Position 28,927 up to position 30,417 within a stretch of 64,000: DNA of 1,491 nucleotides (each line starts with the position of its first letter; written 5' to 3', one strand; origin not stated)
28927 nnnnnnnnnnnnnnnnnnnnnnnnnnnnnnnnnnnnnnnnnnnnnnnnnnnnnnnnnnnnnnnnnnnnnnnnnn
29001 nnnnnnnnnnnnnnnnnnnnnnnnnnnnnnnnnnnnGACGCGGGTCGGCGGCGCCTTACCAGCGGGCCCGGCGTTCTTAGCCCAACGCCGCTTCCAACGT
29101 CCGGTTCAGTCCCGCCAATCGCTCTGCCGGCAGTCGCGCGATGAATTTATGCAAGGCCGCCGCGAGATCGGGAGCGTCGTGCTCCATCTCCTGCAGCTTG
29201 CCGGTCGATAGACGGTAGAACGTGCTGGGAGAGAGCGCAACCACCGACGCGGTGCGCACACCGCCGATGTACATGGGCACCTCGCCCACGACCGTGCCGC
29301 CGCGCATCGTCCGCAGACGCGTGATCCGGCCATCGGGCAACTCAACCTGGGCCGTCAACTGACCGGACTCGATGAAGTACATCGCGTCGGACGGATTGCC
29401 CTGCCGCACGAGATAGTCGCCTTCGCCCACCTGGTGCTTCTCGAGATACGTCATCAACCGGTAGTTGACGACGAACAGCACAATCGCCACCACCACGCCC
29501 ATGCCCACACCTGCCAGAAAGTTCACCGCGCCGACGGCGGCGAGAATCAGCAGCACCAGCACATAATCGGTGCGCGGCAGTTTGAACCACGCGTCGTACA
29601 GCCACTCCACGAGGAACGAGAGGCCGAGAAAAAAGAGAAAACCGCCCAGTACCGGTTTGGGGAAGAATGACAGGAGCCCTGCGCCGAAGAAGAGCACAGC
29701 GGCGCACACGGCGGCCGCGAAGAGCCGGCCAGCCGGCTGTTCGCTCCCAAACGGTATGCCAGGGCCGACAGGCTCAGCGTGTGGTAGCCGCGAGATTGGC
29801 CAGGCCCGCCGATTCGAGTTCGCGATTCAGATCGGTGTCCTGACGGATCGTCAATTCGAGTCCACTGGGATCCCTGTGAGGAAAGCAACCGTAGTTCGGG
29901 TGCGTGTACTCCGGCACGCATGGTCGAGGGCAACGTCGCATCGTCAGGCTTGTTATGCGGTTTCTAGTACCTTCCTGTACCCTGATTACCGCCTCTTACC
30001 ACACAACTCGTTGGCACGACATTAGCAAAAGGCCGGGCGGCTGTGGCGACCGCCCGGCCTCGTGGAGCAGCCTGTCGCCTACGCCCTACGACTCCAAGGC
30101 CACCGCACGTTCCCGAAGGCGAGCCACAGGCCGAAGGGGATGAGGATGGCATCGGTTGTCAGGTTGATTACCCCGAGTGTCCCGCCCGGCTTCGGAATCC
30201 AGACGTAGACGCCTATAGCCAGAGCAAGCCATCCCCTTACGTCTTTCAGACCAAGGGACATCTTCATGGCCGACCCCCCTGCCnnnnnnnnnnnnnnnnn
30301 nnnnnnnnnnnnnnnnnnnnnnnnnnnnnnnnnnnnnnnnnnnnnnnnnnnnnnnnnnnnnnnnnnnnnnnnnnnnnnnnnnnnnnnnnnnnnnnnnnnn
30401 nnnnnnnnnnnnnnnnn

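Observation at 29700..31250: Lower-GC island (about 57% vs about 70%) interrupting a transporter gene and carrying a secreted-protein / mini-membrane-protein pair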

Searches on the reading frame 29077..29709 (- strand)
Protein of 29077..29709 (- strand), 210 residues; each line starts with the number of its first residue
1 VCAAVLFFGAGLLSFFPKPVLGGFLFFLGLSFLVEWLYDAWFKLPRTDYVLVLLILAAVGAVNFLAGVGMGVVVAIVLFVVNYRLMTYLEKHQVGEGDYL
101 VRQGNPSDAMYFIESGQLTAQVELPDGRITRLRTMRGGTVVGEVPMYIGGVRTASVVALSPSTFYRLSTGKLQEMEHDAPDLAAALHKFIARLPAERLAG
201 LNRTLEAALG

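Call 5: search_protein_families(library=pfam, proteins=[window:29077-29709:-], max_evalue=0.1)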
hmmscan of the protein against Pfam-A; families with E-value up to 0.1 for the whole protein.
window:29077-29709:- (210 aa): 3 families
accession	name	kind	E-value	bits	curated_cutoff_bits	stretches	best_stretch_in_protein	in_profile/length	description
PF00027.35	cNMP_binding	-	1.7e-16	60.4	27.5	1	93-175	3-85/89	Cyclic nucleotide-binding domain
PF00487.30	FA_desaturase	-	0.029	14.6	29.7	1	8-106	87-196/253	Fatty acid desaturase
PF00916.26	Sulfate_transp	-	0.081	12.1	23.2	0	3-53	327-378/380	Sulfate permease family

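Call 6: search_protein_families(library=ncbifam, proteins=[window:29077-29709:-], max_evalue=0.1)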
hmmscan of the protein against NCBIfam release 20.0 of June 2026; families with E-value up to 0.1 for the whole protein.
window:29077-29709:- (210 aa): 5 families
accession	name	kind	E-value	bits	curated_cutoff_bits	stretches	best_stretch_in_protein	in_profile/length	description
NF058543.1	ActPatMycb56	equivalog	3.9e-08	32.5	460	1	85-186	15-114/317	acetyltransferase Pat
NF008732.0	PRK11753.1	equivalog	5.2e-07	29.3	266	1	85-192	19-127/214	cAMP-activated global transcriptional regulator CRP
NF041163.2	encap_f2b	equivalog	6.6e-07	28.8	400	1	86-192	92-199/450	family 2B encapsulin nanocompartment shell protein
TIGR03896.1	cyc_nuc_ocin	subfamily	8.2e-07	28.7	161.05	1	90-204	9-127/317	bacteriocin-type transport-associated protein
NF052518.1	TransRegLdrP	equivalog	0.084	12.9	300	0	100-144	10-54/195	transcriptional regulator LdrP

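Call 22: find_homologous_proteins(query=window:29077-29709:-, max_evalue=1e-10)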
Query window:29077-29709:- (210 aa): 20 proteins with E <= 1e-10 among 4907 candidates.
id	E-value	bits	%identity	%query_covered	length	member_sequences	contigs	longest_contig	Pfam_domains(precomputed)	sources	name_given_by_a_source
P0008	8.2e-132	455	100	100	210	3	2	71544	PF00027.36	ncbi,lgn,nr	ncbi:MAG TPA: cyclic nucleotide-binding domain-containing protein [bacterium]|nr:cyclic nucleotide-b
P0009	1.1e-81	292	98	66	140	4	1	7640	PF00027.36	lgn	-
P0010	2.3e-62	228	87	60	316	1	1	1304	PF01740.27,PF00027.36,PF13466.13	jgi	jgi:sulfate permease, SulP family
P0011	7.7e-49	184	73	59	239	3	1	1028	PF01740.27,PF00027.36,PF13466.13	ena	-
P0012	5.3e-48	182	51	59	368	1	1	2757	PF01740.27,PF00027.36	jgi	jgi:SulP family sulfate permease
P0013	1.3e-45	174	54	60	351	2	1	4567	PF01740.27,PF00027.36,PF13466.13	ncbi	-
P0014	3.1e-41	159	48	59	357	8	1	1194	PF01740.27,PF00027.36,PF13466.13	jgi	jgi:SulP family sulfate permease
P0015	2.8e-40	156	91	31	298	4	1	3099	PF01740.27,PF00916.27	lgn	-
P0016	1.1e-31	128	55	60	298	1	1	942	PF01740.27,PF00027.36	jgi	-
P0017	2.1e-31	127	52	60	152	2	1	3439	PF00027.36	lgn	-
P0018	3.1e-29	120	52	60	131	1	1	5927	PF00027.36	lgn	-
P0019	6.9e-29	119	50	58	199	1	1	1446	PF00027.36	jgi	jgi:SulP family sulfate permease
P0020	7.4e-28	116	53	55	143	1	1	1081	PF00027.36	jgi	jgi:SulP family sulfate permease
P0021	1.2e-27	115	48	60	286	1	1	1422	PF01740.27,PF00027.36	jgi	jgi:sulfate permease, SulP family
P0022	2.3e-27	114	49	59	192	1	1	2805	PF00027.36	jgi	-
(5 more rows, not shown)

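Call 26: find_encoding_contigs(protein=P0015, flank=10000, max_places=4)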
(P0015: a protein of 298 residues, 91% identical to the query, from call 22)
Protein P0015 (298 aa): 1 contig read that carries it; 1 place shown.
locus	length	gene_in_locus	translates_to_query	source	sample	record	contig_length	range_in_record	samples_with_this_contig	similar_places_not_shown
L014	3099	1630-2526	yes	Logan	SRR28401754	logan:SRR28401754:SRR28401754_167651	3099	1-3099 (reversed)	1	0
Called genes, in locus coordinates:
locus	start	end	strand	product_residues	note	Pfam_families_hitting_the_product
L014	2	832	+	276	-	?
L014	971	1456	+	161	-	-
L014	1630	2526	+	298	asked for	PF00916:Sulfate_transp, PF01740:STAS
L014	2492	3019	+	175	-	PF00027:cNMP_binding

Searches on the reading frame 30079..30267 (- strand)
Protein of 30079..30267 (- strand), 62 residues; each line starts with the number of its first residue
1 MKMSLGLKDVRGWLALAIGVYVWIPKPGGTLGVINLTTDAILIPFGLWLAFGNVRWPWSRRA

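Call 5: search_protein_families(library=pfam, proteins=[window:30079-30267:-], max_evalue=0.1)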
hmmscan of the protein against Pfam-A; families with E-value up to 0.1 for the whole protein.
window:30079-30267:- (62 aa): 0 families

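Call 6: search_protein_families(library=ncbifam, proteins=[window:30079-30267:-], max_evalue=0.1)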
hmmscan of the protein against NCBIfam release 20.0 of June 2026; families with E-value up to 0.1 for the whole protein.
window:30079-30267:- (62 aa): 0 families

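Call 21: find_homologous_proteins(query=A2, max_evalue=0.1)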
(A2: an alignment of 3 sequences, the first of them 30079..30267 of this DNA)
Query A2 (3 sequences) (62 aa, profile of the alignment): 4 proteins with E <= 0.1 among 131 candidates.
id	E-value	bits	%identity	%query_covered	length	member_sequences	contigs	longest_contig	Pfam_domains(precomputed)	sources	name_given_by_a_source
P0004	3.8e-38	147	53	65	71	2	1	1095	-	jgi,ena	-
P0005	1.6e-31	126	64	63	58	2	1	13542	-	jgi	-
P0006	2.4e-25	106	100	100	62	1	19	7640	-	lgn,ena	-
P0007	2.4e-14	71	69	56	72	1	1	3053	-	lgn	-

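Call 23: find_encoding_contigs(protein=P0006, flank=10000, max_places=10)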
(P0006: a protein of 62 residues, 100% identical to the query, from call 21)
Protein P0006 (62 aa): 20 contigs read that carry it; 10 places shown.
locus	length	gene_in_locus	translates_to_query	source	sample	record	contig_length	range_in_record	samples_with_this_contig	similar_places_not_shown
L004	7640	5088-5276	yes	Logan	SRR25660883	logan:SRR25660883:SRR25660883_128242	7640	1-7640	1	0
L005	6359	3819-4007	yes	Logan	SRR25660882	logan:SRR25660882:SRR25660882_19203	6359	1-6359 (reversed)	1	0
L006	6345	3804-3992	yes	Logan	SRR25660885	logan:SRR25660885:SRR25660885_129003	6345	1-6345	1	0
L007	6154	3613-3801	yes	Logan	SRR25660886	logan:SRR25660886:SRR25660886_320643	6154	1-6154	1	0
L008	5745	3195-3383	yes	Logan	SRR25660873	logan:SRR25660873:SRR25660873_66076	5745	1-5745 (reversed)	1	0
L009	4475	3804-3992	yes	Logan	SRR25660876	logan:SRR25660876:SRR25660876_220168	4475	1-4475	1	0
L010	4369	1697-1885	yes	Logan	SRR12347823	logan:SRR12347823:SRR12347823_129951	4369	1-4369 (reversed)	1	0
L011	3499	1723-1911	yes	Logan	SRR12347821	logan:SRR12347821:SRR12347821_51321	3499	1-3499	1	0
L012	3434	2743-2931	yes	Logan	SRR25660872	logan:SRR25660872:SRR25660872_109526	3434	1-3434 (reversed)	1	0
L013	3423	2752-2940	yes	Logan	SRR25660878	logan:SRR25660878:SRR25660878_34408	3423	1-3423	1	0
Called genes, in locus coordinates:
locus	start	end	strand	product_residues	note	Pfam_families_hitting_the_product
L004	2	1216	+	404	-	?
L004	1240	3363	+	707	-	PF03065:Glyco_hydro_57, PF09094:AmyA-A_glucT_m, PF09095:AmyA-gluTrfs_C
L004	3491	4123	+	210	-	PF00027:cNMP_binding, PF13545:HTH_Crp_2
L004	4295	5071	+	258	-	-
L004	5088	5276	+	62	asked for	-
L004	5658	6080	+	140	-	PF00027:cNMP_binding (weak)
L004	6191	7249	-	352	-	PF04166:PdxA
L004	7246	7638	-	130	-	?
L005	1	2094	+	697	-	?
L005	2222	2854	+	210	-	PF00027:cNMP_binding, PF13545:HTH_Crp_2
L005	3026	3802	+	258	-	-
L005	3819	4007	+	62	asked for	-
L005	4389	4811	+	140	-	PF00027:cNMP_binding (weak)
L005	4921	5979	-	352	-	PF04166:PdxA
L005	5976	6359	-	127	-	?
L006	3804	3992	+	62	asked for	-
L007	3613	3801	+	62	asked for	-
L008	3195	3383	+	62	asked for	-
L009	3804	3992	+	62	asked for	-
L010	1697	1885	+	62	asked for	-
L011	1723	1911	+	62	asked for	-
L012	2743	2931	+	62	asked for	-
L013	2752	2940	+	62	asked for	-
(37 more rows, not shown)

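Call 27: find_encoding_contigs(protein=P0007, flank=10000, max_places=4)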
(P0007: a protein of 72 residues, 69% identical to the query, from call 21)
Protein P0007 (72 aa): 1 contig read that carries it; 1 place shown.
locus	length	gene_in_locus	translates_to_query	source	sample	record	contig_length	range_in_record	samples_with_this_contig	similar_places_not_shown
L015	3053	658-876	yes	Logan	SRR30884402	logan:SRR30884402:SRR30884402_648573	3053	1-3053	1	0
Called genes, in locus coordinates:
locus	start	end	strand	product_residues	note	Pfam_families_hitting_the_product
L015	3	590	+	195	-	?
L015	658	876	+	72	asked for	-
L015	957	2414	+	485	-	PF13432:TPR_16 (faint), PF07719:TPR_2 (faint), PF13428:TPR_14 (faint), PF13424:TPR_12 (weak), PF00515:TPR_1 (weak)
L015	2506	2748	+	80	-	-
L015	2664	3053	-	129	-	?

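Call 28: find_encoding_contigs(protein=P0005, flank=10000, max_places=4)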
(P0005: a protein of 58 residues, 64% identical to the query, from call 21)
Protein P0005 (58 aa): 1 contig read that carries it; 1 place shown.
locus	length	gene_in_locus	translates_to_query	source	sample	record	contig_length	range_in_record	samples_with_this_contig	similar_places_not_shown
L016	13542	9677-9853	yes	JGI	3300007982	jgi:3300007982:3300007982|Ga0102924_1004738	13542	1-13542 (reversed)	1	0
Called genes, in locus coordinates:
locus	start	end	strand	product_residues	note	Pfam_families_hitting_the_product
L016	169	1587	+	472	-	PF01558:POR, PF01855:POR_N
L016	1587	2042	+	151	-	PF02780:Transketolase_C (weak), PF17147:PFOR_II (weak)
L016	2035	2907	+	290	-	PF02775:TPP_enzyme_C, PF12367:PFO_beta_C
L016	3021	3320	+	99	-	-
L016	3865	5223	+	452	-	PF01966:HD (weak)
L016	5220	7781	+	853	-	PF08668:HDOD (weak), PF13487:HD_5, PF01966:HD, PF07690:MFS_1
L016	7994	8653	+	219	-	PF00027:cNMP_binding (weak), PF13545:HTH_Crp_2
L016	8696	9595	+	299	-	-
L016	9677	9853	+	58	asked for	-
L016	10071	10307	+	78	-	-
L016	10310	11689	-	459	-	-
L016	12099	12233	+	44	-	-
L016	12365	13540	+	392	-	?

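Call 52: search_protein_families(library=phrogs, proteins=[window:30079-30267:-], max_evalue=0.1)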
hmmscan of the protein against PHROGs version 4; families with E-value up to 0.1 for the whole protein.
window:30079-30267:- (62 aa): 0 families

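Call 53: search_protein_families(library=padloc, proteins=[window:30079-30267:-], max_evalue=0.1)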
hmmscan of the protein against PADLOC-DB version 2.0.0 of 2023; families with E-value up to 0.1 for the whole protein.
window:30079-30267:- (62 aa): 0 families
